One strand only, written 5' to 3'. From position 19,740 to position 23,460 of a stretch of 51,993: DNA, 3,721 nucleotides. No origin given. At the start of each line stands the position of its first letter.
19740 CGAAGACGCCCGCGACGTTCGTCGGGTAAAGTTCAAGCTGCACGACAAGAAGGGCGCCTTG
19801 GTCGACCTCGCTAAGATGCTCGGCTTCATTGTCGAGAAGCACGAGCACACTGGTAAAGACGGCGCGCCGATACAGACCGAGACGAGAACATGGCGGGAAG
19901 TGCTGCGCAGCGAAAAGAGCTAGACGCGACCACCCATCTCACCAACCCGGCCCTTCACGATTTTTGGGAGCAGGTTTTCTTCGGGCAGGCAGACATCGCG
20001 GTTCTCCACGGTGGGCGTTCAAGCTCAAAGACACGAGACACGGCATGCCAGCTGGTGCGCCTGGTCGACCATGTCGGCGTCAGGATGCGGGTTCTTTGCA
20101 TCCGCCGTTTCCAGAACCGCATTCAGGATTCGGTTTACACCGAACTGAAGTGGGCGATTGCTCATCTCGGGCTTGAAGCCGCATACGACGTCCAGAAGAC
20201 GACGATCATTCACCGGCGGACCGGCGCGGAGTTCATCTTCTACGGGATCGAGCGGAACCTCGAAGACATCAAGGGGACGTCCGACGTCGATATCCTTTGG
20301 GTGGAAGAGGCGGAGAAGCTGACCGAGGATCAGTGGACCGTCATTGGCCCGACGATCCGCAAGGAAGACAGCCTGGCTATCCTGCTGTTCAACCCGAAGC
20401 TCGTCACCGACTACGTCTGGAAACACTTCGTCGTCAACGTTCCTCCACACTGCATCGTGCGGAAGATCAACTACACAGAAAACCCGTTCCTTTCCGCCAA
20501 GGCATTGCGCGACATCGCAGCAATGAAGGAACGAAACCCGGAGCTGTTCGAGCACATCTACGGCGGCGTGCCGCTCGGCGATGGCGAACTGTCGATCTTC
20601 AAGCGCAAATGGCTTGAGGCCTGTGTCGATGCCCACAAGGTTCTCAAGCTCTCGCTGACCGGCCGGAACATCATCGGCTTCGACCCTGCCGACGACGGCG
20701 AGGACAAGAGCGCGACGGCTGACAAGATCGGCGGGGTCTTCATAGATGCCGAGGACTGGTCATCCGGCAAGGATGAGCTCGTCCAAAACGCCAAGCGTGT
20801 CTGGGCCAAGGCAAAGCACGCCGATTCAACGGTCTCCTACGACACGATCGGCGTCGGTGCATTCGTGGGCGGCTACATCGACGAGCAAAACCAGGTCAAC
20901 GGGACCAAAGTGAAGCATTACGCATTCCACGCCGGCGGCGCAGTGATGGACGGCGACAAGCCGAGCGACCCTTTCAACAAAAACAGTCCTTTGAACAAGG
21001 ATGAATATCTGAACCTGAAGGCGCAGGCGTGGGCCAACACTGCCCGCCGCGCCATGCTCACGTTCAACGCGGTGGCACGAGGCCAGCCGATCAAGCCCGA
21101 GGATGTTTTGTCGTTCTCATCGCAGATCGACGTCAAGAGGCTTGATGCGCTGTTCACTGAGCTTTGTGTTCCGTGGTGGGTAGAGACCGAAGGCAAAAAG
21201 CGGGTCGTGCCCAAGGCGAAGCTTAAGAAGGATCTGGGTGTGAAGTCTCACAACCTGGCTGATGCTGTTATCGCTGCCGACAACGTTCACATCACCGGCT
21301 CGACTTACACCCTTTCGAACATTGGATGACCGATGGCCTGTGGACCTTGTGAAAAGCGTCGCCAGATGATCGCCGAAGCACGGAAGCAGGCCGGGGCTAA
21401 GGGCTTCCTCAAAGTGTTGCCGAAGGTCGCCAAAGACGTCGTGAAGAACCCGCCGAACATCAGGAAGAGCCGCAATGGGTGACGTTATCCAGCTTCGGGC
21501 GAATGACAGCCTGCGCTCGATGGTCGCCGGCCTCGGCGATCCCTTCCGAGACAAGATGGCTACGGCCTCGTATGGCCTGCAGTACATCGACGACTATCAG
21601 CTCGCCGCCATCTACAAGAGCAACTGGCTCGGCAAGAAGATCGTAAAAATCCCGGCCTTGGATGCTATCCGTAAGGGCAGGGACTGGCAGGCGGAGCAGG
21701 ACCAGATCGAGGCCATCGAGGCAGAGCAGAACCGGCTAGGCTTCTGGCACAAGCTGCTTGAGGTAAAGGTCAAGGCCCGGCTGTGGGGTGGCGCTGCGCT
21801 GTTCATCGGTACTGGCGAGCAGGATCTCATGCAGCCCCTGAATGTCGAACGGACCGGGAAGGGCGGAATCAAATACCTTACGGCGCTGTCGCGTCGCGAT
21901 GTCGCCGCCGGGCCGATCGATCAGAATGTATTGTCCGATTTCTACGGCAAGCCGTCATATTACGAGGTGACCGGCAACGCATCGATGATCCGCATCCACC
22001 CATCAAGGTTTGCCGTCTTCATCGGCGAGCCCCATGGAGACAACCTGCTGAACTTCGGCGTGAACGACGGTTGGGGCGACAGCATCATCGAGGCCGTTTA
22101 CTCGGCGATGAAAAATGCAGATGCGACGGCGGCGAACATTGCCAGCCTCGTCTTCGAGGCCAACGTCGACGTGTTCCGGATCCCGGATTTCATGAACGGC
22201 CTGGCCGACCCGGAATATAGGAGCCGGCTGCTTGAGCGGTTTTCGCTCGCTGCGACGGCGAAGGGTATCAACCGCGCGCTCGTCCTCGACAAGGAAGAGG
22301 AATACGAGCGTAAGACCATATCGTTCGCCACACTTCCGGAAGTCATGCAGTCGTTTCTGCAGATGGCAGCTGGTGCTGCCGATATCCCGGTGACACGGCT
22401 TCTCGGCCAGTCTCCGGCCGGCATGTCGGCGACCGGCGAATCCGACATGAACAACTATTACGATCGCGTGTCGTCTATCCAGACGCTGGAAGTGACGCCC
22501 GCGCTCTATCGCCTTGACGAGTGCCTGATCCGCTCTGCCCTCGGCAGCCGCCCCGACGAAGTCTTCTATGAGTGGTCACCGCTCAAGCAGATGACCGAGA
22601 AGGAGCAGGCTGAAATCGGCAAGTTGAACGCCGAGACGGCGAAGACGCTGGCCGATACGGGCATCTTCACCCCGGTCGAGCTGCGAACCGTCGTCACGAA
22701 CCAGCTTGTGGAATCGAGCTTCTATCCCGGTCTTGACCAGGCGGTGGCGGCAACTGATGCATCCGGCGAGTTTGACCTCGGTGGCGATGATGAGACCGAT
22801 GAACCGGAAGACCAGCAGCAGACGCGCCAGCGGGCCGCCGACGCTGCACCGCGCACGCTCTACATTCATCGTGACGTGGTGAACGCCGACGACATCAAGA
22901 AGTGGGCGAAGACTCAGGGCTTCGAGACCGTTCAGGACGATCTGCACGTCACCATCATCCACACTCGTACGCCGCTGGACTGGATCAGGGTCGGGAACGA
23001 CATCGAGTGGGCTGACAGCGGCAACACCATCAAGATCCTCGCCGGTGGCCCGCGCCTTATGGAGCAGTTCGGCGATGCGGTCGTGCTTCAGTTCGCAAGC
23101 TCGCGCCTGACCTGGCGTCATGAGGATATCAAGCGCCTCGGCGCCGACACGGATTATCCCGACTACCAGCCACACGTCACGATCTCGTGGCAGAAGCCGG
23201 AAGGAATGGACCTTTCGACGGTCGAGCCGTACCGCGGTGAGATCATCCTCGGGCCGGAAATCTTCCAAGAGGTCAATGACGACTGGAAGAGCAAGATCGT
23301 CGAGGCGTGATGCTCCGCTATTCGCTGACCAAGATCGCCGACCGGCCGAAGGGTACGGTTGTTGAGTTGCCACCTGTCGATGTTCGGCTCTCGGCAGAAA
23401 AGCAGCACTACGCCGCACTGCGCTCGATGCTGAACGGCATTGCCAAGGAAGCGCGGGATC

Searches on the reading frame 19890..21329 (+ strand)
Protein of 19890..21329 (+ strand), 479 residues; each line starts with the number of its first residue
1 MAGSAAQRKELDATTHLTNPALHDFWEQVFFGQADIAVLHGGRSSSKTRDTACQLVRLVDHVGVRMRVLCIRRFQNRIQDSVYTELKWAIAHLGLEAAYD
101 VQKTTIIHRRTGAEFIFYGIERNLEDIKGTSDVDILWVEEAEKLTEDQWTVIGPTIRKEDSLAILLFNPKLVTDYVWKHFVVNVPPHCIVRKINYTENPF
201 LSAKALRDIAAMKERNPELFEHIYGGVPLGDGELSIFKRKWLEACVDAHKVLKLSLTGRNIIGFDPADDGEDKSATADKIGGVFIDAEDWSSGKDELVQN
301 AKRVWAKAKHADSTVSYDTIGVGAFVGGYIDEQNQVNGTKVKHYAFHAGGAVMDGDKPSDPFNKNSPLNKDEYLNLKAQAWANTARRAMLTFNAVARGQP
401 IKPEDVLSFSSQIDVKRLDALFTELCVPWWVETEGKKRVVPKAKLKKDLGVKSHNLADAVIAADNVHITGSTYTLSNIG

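Call 78: search_protein_families(library=phrogs, proteins=[window:19890-21329:+], max_evalue=0.00001)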
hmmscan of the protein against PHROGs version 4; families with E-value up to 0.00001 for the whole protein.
window:19890-21329:+ (479 aa): 3 families
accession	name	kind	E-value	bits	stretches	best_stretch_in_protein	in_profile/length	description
phrog_3717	-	head and packaging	1.4e-64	219.3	1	19-253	8-251/277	terminase large subunit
phrog_2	-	head and packaging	7.9e-45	154.9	1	22-430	264-590/807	terminase large subunit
phrog_8711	-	head and packaging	1.3e-12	48.6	1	19-97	14-87/89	terminase large subunit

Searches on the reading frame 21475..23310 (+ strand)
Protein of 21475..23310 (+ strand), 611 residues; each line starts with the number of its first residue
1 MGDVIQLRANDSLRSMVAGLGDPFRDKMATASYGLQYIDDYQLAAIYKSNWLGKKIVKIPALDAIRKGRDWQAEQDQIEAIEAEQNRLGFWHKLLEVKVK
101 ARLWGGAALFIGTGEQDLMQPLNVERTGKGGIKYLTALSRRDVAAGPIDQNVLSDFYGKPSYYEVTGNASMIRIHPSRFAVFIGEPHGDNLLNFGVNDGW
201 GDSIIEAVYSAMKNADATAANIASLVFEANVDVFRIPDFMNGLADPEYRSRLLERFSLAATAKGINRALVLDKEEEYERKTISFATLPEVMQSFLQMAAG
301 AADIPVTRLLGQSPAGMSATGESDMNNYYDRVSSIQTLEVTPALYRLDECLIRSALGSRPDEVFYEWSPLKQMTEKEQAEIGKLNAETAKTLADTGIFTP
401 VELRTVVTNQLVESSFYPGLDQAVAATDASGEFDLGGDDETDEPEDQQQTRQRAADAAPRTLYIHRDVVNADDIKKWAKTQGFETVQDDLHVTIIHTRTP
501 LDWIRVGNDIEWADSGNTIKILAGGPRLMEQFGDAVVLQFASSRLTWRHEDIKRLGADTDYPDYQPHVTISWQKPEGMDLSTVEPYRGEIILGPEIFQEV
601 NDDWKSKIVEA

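Call 78: search_protein_families(library=phrogs, proteins=[window:21475-23310:+], max_evalue=0.00001)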
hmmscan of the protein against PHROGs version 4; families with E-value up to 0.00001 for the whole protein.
window:21475-23310:+ (611 aa): 9 families
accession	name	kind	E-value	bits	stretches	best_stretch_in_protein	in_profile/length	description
phrog_146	-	head and packaging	1.2e-152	510.9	1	9-606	23-586/587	portal protein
phrog_15528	-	head and packaging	4.8e-31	108.9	1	38-400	61-443/794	portal protein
phrog_12751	-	unknown function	8e-31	108.3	1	197-407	7-218/283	-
phrog_15615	-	head and packaging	2.5e-22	80.2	1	7-203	3-193/194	virion structural protein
phrog_4660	-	head and packaging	1.6e-19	70.8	1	34-410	104-479/765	minor head protein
phrog_755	-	DNA, RNA and nucleotide metabolism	5.7e-17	62.7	1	471-606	20-154/156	RNA ligase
phrog_220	-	head and packaging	2e-10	40.3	1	196-397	221-426/1338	minor head protein and DNA pilot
phrog_37066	-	unknown function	1.3e-09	38.8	1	10-62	23-75/91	-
phrog_30637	-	unknown function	1.5e-09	37.3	1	267-456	96-286/1119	-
